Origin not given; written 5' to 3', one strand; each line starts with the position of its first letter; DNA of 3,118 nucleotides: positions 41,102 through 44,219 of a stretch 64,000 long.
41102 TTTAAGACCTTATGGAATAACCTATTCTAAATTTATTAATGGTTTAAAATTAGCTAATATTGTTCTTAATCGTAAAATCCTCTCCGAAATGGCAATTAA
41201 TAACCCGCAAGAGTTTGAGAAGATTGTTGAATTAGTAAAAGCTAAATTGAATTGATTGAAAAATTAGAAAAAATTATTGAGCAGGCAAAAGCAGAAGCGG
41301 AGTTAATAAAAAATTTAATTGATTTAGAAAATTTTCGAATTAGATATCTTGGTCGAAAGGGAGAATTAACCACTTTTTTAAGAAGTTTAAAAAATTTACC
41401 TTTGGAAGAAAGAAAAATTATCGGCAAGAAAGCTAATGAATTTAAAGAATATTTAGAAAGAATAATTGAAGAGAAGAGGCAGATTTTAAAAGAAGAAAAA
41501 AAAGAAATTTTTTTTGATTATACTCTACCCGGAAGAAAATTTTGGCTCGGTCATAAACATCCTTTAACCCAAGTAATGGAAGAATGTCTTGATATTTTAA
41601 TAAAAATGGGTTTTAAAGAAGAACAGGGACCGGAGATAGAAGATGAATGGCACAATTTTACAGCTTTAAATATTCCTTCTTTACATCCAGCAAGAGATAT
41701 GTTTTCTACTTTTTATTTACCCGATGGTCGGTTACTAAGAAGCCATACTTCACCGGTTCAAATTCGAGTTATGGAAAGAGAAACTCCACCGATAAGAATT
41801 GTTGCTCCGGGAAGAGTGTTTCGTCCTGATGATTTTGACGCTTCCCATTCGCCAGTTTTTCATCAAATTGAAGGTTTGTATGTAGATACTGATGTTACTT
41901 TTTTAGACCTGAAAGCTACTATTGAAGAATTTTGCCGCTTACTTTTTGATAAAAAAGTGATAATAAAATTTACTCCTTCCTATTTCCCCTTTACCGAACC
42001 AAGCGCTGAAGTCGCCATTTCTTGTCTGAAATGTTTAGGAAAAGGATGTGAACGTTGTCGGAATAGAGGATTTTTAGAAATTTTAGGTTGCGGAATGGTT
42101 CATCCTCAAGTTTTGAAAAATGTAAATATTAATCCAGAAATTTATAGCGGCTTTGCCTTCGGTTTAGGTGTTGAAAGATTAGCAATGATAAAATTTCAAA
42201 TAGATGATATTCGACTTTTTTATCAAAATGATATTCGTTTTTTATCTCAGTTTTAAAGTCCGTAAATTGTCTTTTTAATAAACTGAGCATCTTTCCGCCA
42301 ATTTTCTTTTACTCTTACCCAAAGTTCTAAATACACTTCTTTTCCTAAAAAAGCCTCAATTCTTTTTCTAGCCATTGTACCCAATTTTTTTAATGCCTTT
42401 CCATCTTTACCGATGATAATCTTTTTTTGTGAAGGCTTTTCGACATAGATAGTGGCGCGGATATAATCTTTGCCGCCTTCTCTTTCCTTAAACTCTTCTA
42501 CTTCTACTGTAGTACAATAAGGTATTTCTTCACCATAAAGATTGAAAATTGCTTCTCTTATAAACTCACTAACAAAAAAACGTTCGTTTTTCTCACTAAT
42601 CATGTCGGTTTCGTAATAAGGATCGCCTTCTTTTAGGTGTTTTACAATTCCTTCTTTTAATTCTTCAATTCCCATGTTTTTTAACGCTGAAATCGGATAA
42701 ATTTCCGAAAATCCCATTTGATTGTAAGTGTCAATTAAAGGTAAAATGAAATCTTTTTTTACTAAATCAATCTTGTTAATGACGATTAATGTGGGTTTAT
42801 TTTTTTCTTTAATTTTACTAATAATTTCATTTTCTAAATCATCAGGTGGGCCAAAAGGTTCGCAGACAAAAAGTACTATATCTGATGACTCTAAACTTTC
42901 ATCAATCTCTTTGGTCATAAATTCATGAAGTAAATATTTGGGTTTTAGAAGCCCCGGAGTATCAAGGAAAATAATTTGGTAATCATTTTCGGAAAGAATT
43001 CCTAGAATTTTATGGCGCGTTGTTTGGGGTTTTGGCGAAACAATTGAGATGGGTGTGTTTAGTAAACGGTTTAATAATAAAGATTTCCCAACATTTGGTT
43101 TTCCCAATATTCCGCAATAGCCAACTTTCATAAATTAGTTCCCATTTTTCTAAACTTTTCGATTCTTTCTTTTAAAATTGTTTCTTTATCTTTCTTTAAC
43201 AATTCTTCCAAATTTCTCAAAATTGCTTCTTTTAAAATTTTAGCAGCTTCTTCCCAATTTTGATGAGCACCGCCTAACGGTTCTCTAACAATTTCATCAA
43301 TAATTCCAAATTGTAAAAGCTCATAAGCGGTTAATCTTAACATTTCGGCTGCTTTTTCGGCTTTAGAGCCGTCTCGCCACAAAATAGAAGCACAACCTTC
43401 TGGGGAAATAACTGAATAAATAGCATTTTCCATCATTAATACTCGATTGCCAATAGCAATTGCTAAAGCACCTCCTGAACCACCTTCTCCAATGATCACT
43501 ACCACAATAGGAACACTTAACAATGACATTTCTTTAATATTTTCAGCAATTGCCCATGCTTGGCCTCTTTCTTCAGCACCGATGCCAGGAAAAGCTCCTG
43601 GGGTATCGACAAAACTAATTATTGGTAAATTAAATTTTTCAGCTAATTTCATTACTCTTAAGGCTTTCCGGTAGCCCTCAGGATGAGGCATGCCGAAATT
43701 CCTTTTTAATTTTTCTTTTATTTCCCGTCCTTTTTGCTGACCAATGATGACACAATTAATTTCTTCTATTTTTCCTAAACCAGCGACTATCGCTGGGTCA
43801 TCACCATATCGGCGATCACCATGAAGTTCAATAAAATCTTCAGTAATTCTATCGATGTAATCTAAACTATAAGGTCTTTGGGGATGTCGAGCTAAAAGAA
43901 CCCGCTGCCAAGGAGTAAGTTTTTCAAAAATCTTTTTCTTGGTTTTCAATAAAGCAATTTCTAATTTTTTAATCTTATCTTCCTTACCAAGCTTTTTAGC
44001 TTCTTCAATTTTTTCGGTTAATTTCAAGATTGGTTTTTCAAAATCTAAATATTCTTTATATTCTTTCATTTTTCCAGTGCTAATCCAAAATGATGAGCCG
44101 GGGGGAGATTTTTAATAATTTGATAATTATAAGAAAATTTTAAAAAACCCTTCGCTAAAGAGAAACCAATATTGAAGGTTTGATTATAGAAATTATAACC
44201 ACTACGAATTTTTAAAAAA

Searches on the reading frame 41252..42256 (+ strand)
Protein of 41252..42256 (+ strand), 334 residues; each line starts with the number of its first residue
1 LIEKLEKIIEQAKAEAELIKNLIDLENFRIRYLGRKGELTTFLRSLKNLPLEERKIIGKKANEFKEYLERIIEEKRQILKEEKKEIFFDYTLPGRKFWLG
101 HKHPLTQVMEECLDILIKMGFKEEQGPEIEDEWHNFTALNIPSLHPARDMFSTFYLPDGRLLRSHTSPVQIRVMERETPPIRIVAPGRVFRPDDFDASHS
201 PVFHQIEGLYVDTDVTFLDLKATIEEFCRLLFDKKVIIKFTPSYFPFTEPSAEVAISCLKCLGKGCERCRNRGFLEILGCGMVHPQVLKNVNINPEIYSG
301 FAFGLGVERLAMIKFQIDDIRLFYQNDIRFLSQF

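Call 11: search_protein_families(library=pfam, proteins=[window:41252-42256:+], max_evalue=0.001)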
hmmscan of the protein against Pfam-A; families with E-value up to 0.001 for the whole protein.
window:41252-42256:+ (334 aa): 2 families
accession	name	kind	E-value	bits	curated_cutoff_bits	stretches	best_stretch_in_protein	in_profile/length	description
PF01409.25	tRNA-synt_2d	-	1e-96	323.7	19.8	1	89-334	3-246/246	tRNA synthetases class II core domain (F)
PF02912.23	Phe_tRNA-synt_N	-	3.2e-20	72.3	22.3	1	21-85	2-66/69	Aminoacyl tRNA synthetase class II, N-terminal domain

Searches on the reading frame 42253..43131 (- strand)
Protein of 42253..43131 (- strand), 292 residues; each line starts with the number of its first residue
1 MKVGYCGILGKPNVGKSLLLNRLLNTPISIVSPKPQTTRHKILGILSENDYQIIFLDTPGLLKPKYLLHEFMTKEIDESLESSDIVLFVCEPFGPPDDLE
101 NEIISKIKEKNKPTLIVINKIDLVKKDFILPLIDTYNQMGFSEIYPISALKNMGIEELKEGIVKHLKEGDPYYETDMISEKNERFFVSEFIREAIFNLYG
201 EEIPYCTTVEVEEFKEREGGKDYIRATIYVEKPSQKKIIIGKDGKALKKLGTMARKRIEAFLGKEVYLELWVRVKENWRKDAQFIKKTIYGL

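Call 11: search_protein_families(library=pfam, proteins=[window:42253-43131:-], max_evalue=0.001)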
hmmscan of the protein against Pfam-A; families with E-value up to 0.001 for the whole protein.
window:42253-43131:- (292 aa): 9 families
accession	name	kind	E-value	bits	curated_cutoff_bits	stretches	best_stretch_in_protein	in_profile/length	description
PF01926.29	MMR_HSR1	-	2.9e-25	89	21.9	1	6-120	2-113/113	50S ribosome-binding GTPase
PF07650.23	KH_2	-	2.5e-20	72.5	22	1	202-279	1-78/78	KH domain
PF00009.33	GTP_EFTU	-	1.6e-10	41.3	26.5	1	47-167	65-187/188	Elongation factor Tu GTP binding domain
PF02421.24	FeoB_N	-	1e-09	38.5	27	1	8-161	5-155/156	Ferrous iron transport protein B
PF03193.22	RsgA_GTPase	-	2.1e-07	31.3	30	0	104-163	46-105/174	RsgA GTPase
PF10662.15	PduV-EutP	-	4.6e-07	30.2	21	1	54-160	39-139/143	Ethanolamine utilisation - propanediol utilisation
PF00350.29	Dynamin_N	-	1.6e-06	28.7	27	0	43-120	93-167/168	Dynamin family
PF16897.10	MMR_HSR1_Xtn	-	2.9e-06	27.7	35.2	1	108-167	52-105/106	C-terminal region of MMR_HSR1 domain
PF02492.25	cobW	-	0.00029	20.9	20.7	0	46-127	78-159/180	CobW/HypB/UreG, nucleotide-binding domain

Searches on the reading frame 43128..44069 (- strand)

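Call 11: search_protein_families(library=pfam, proteins=[window:43128-44069:-], max_evalue=0.001)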
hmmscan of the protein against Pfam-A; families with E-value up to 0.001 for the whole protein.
window:43128-44069:- (313 aa): 2 families
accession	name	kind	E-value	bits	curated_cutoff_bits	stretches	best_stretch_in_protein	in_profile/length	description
PF03255.19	ACCA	-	1.5e-144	481.3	23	1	7-310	1-310/310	Acetyl co-enzyme A carboxylase carboxyltransferase-like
PF01039.27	Carboxyl_trans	-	2.3e-20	73.2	22.3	1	48-249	234-442/493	Carboxyl transferase domain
